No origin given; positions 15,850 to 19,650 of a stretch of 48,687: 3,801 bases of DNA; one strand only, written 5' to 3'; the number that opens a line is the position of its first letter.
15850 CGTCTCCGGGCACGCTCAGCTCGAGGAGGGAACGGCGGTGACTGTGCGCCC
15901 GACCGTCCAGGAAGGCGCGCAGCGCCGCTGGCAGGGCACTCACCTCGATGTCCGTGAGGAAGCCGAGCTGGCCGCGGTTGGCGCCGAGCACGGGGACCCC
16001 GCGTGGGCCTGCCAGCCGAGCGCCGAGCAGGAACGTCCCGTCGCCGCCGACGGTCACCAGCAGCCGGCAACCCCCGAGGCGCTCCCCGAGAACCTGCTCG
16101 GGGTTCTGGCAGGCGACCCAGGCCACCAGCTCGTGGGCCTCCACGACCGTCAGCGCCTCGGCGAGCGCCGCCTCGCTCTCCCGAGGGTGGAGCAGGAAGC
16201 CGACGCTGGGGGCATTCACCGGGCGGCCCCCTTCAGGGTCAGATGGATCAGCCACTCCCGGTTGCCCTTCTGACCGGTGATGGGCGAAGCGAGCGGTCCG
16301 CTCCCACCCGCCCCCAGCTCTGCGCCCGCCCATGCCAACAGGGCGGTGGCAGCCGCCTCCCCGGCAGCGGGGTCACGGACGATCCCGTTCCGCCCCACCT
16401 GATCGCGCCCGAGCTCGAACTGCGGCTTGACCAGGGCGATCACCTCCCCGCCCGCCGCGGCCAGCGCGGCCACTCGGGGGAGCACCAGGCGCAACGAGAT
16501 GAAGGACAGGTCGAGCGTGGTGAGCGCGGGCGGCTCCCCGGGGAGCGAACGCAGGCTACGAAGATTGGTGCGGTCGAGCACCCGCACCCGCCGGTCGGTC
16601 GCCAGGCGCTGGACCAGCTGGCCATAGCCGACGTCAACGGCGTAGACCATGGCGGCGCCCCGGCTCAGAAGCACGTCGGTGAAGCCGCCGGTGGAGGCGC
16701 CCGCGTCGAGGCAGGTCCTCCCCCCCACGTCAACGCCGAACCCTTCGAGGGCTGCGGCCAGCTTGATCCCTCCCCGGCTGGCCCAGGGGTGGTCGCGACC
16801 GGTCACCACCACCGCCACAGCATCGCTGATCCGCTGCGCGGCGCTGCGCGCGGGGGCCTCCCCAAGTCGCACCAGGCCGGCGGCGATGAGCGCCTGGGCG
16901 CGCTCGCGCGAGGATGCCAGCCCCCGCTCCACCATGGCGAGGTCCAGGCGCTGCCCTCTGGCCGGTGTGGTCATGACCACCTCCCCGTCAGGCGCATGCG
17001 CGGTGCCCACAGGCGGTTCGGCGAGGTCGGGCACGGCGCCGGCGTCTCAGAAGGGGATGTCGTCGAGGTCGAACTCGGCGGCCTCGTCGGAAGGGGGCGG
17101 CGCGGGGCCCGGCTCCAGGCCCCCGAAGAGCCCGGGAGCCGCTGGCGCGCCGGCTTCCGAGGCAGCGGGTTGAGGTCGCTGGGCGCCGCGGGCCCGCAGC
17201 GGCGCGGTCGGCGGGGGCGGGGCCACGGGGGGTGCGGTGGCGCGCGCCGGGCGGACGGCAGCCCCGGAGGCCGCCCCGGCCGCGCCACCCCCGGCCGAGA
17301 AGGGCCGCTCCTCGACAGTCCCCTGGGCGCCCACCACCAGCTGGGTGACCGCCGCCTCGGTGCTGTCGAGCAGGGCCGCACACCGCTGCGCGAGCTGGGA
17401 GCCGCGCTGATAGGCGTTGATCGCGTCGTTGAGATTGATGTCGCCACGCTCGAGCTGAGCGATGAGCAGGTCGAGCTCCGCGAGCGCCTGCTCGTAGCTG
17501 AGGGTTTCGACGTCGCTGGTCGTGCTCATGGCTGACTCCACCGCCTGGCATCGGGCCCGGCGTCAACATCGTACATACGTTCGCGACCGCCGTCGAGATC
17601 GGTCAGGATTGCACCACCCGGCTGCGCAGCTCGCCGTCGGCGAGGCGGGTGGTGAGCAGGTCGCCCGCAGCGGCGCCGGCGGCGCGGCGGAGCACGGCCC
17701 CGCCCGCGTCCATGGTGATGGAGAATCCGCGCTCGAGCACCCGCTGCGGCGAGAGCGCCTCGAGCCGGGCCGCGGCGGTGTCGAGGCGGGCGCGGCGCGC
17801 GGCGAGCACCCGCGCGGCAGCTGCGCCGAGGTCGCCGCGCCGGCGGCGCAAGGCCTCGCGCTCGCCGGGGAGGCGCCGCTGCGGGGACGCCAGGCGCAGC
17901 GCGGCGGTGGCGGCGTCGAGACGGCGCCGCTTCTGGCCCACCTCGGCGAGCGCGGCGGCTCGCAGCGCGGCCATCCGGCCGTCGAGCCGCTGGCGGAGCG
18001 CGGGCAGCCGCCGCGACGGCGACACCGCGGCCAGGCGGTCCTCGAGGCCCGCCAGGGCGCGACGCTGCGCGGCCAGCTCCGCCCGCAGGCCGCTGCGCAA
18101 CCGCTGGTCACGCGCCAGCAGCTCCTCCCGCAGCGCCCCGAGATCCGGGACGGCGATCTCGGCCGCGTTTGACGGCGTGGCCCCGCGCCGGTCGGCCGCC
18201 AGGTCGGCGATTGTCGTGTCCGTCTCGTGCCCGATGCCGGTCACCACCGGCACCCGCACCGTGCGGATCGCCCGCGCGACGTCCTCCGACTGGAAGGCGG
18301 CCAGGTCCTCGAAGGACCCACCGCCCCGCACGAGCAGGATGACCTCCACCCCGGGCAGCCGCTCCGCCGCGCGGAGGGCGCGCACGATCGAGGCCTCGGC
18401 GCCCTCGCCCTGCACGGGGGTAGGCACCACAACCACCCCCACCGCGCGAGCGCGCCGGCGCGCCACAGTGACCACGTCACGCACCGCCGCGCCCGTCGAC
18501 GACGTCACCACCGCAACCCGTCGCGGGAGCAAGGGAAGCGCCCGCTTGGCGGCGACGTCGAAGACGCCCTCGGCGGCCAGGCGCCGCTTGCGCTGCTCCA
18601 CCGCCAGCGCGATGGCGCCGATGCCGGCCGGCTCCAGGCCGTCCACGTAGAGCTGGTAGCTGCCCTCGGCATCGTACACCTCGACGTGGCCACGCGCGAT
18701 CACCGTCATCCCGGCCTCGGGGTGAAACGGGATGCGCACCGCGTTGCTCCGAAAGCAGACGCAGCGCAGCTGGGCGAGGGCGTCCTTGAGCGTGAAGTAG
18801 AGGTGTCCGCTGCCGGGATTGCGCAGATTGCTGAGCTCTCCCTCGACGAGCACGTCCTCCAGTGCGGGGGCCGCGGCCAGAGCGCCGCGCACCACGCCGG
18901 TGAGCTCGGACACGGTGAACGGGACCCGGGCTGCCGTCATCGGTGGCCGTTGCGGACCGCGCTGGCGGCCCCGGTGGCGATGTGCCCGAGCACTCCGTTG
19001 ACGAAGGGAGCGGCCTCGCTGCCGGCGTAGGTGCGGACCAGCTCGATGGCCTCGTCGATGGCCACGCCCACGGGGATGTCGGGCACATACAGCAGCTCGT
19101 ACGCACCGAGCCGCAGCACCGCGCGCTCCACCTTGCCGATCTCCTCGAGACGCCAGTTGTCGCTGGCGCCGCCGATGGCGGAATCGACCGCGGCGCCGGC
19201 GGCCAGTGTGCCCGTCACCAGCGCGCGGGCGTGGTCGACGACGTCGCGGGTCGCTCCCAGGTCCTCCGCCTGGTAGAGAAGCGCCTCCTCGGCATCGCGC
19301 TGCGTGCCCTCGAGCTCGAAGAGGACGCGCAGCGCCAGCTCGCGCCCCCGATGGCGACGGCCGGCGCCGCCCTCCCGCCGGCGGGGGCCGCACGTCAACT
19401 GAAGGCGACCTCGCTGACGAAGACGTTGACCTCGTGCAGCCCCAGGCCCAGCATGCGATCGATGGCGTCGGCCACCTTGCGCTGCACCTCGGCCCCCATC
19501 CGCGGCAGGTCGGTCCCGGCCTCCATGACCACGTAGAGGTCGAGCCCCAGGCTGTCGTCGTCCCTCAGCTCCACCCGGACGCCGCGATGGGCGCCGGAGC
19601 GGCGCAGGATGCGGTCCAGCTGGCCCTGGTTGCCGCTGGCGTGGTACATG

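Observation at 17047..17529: ExoVII small subunit (XseB) fused to an SSB-style disordered linker and a C-terminal ........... acidic tip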

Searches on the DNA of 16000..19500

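Call 57: search_rna_families(source=window, start=16000, end=19500, threshold=evalue, max_evalue=1)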
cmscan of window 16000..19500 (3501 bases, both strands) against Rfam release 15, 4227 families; matches with E-value up to 1: 2.
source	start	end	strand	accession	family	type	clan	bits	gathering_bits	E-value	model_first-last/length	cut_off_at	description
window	18202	18251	-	RF01136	sR28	Gene; snRNA; snoRNA; CD-box;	-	23.8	39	0.0025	1-55/55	no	Small nucleolar RNA sR28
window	17891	17925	-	RF02044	CDKN2B-AS_2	Gene; lncRNA;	-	19.9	50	0.52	1-46/46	no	CDKN2B antisense RNA 1 convserved region 2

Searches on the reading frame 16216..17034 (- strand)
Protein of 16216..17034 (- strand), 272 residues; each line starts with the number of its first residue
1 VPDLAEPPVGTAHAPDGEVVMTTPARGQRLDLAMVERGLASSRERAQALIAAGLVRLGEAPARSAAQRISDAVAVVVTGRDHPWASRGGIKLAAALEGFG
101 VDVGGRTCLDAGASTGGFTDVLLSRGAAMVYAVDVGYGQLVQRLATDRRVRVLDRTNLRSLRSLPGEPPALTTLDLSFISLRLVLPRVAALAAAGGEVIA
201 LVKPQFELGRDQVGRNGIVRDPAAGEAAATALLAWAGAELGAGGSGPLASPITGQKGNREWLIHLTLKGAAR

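Call 3: search_protein_families(library=pfam, proteins=[window:16216-17034:-], max_evalue=0.01)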
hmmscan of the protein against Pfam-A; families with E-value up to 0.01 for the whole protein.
window:16216-17034:- (272 aa): 2 families
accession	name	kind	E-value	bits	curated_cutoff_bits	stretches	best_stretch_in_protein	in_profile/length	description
PF01728.25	FtsJ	-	6.3e-34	117.9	24.1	1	84-265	1-179/181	FtsJ-like methyltransferase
PF01479.30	S4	-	7.1e-07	29.3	22.8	1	28-69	1-42/48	S4 domain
